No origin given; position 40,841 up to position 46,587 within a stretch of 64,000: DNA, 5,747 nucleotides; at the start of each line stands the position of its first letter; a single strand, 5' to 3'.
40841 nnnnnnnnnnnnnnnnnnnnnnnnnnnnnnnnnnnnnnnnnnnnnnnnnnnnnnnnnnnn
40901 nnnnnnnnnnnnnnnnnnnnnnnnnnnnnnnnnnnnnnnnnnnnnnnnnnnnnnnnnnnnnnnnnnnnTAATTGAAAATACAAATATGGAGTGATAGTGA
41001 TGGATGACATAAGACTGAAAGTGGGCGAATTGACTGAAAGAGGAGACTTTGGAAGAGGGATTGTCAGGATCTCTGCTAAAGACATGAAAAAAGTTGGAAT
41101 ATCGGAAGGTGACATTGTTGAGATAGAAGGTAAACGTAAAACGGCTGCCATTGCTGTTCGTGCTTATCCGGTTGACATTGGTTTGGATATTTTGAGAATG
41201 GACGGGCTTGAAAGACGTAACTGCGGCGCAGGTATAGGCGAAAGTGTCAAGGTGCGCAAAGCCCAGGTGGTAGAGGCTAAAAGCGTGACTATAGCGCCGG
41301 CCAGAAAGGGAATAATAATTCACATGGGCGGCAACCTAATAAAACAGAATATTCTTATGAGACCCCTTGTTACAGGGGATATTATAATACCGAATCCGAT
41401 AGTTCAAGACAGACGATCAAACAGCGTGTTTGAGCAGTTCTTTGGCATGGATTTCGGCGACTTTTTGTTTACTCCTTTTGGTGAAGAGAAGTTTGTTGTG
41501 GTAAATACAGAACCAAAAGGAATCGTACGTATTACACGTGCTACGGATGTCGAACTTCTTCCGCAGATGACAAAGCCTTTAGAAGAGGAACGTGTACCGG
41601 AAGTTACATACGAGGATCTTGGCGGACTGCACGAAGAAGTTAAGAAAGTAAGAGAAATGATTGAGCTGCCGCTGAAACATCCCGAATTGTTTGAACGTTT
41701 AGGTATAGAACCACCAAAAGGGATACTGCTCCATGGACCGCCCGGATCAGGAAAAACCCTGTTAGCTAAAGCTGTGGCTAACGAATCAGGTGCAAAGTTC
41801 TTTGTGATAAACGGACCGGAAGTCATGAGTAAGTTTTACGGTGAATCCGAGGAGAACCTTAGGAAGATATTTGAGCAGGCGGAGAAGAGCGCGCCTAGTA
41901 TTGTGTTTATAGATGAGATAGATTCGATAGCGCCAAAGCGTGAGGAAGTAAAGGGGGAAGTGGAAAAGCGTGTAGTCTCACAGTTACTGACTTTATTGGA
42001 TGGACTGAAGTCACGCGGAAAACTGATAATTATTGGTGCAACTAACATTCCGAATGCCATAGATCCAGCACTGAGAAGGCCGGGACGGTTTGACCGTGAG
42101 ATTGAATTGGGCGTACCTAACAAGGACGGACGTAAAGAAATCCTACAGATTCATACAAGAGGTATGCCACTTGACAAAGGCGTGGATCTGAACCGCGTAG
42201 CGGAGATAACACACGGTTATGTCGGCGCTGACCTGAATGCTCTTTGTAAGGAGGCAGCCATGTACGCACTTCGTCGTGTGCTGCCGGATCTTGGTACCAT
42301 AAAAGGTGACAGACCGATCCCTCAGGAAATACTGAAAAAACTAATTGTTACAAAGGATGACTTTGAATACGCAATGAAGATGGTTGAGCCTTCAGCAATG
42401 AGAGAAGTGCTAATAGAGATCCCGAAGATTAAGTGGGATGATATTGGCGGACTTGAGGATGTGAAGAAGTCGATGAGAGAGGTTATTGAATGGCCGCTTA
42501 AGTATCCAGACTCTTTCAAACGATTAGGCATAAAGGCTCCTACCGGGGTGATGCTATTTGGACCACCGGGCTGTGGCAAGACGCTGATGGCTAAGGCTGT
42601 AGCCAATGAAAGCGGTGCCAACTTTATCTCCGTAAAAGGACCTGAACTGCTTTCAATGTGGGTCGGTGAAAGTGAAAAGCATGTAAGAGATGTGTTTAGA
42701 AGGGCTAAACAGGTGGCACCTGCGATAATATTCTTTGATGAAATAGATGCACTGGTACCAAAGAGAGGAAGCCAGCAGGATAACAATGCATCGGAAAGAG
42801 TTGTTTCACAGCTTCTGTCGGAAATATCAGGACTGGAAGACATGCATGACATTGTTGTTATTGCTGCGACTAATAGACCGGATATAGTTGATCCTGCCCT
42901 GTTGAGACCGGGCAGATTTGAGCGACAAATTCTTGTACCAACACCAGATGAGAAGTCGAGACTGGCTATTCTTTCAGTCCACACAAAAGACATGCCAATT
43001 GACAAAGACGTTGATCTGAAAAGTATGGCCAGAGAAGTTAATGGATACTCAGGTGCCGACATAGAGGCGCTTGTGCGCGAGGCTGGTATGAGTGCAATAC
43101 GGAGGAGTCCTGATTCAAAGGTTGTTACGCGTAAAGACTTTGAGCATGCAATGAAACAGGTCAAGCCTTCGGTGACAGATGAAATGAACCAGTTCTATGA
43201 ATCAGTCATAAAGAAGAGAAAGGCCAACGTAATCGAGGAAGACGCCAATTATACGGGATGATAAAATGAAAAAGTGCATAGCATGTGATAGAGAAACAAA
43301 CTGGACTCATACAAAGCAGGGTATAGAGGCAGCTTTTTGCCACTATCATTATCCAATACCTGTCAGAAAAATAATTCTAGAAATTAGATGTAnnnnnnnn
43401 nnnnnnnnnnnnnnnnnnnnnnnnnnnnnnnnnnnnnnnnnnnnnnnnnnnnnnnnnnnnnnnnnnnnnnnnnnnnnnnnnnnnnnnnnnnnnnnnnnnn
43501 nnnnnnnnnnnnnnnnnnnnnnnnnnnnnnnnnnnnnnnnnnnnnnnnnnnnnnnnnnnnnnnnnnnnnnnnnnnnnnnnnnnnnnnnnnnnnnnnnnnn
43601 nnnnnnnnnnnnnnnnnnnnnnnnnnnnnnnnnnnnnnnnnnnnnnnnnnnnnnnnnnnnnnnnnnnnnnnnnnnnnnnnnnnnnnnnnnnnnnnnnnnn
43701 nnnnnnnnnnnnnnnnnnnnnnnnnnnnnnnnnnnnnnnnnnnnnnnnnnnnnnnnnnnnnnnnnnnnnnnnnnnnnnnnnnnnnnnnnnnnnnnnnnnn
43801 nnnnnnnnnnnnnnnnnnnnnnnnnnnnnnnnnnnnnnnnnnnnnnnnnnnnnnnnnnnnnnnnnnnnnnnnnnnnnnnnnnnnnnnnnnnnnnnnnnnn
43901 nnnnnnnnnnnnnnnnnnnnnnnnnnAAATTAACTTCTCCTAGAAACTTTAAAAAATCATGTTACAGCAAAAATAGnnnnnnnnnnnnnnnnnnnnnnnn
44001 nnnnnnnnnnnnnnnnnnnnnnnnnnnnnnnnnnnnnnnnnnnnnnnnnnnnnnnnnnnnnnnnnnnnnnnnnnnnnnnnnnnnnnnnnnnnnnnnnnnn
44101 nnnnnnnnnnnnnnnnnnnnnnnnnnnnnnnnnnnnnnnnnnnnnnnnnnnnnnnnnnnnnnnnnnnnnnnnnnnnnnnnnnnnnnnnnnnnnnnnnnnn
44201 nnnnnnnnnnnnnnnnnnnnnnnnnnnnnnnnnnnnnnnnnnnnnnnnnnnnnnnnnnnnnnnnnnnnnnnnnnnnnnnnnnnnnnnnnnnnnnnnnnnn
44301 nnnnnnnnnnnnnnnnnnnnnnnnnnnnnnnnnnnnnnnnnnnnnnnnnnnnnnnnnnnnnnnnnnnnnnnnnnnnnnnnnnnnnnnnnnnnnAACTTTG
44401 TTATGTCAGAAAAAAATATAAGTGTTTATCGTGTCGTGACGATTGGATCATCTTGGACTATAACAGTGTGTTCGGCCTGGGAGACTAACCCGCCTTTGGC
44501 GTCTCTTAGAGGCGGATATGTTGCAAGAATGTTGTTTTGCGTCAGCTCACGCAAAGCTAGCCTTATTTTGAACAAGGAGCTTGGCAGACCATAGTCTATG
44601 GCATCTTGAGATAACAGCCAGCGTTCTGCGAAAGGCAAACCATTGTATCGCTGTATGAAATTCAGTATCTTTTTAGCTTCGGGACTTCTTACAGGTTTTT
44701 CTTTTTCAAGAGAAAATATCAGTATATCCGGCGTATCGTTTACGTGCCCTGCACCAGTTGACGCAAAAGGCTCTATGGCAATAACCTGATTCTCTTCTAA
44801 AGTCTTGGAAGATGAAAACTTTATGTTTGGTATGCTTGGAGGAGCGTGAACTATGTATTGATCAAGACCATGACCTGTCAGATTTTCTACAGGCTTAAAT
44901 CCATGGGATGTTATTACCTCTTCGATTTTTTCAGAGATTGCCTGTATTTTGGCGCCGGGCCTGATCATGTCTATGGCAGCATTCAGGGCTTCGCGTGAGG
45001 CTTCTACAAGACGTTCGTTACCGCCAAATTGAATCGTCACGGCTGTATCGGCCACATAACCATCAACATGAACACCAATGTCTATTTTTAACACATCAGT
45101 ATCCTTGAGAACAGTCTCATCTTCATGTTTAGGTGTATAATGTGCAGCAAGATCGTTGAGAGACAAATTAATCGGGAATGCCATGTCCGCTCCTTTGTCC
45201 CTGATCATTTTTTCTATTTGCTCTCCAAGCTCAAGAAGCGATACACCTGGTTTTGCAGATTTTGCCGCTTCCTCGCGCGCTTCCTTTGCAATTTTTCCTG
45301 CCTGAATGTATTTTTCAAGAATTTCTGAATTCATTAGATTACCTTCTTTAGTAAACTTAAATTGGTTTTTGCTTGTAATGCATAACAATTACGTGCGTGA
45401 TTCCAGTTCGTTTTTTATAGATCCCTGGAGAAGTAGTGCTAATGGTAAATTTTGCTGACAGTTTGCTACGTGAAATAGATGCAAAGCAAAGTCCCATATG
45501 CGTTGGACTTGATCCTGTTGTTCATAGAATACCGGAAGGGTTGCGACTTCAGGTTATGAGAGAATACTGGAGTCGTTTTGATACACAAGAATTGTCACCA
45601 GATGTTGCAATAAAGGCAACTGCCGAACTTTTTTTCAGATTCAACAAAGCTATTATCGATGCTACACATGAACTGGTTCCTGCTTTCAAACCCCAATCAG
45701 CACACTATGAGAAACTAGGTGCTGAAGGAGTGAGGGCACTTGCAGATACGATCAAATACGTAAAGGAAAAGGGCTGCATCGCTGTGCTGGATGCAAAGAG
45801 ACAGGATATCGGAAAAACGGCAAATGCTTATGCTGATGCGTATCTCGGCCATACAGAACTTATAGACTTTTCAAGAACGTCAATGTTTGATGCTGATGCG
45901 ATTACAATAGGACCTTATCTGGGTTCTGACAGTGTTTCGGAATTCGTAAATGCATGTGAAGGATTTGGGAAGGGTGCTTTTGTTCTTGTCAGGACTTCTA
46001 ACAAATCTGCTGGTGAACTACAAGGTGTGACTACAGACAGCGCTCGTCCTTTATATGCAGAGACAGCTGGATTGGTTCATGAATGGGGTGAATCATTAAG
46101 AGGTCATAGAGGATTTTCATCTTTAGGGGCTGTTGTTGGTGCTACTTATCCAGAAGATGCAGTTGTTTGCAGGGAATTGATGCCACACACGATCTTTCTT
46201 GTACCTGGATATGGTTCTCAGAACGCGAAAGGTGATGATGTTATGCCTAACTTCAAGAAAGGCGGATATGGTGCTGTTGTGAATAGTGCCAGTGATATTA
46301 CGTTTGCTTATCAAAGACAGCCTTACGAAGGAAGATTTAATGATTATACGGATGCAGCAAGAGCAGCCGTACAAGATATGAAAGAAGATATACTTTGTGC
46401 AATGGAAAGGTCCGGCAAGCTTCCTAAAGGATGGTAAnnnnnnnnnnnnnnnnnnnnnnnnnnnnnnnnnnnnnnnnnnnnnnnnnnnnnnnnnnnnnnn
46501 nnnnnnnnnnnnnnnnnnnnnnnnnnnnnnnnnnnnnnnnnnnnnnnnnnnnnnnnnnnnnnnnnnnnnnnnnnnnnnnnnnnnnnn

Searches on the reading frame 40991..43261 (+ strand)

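Call 22: search_protein_families(library=pfam, proteins=[window:40991-43261:+], max_evalue=0.00001)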
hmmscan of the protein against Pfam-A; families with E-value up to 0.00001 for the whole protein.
window:40991-43261:+ (756 aa): 24 families
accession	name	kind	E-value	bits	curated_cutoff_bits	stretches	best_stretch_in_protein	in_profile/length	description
PF00004.35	AAA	-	4.1e-97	322.1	21.2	2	520-650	1-130/131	ATPase family associated with various cellular activities (AAA)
PF17862.7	AAA_lid_3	-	1.8e-32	110.9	27.2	2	398-432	2-36/45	AAA+ lid domain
PF02359.24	CDC48_N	-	1.6e-26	92.8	35.1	1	8-92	1-84/85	Cell division protein 48 (CDC48), N-terminal domain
PF05496.18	RuvB_N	-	4e-15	56.4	27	1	243-320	34-103/159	Holliday junction DNA helicase RuvB P-loop domain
PF13191.12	AAA_16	-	5.1e-13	50.3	32.6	1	233-347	15-136/167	AAA ATPase domain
PF07724.20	AAA_2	-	4.2e-12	46.8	27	1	245-338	6-101/166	AAA domain (Cdc48 subfamily)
PF13671.12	AAA_33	-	1e-11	45.8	27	1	245-353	2-80/143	AAA domain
PF07728.20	AAA_5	-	5.2e-11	43.2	22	0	519-637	1-135/139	AAA domain (dynein-related subfamily)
PF13173.12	AAA_14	-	6.7e-11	42.7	27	0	245-327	5-88/129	AAA domain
PF13401.12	AAA_22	-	2.5e-10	41.2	27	0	245-338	8-81/130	AAA domain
PF06068.19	TIP49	-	1.4e-09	38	23.8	0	243-287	51-97/347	TIP49 P-loop domain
PF23902.1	AAA_lid_PRS2_C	-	1.1e-08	35.5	34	0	655-724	2-70/73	PRS2 AAA+ lid C-terminal domain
PF20720.3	nSTAND3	-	1.2e-08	35.2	27.2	0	245-386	20-150/155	Novel STAND NTPase 3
PF02933.23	CDC48_2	-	1.9e-08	34.2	22.4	1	116-194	9-59/64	Cell division protein 48 (CDC48), domain 2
PF01637.24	ATPase_2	-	9.9e-08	32.5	33.2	0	237-350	15-116/225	ATPase domain predominantly from Archaea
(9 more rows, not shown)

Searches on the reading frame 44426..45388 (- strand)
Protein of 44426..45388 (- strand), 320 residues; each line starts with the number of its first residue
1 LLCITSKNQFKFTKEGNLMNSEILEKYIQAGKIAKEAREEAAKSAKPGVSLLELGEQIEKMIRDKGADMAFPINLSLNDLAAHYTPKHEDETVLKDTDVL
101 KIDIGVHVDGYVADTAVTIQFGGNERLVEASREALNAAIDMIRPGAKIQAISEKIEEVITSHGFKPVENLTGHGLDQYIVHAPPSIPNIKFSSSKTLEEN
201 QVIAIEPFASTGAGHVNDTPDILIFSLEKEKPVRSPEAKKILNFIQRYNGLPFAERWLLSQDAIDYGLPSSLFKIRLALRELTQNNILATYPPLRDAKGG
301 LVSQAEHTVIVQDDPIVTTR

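Call 70: search_protein_families(library=pfam, proteins=[window:44426-45388:-], max_evalue=0.00001)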
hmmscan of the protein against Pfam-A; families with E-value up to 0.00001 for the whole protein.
window:44426-45388:- (320 aa): 1 family
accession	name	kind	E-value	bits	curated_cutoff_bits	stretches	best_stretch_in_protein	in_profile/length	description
PF00557.29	Peptidase_M24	-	3.6e-40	138.4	23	1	26-208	2-188/208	Metallopeptidase family M24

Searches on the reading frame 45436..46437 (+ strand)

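Call 70: search_protein_families(library=pfam, proteins=[window:45436-46437:+], max_evalue=0.00001)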
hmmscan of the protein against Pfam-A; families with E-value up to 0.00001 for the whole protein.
window:45436-46437:+ (333 aa): 1 family
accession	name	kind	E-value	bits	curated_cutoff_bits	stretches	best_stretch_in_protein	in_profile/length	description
PF00215.30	OMPdecase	-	8.1e-18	65.6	27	1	71-271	17-187/221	Orotidine 5'-phosphate decarboxylase / HUMPS family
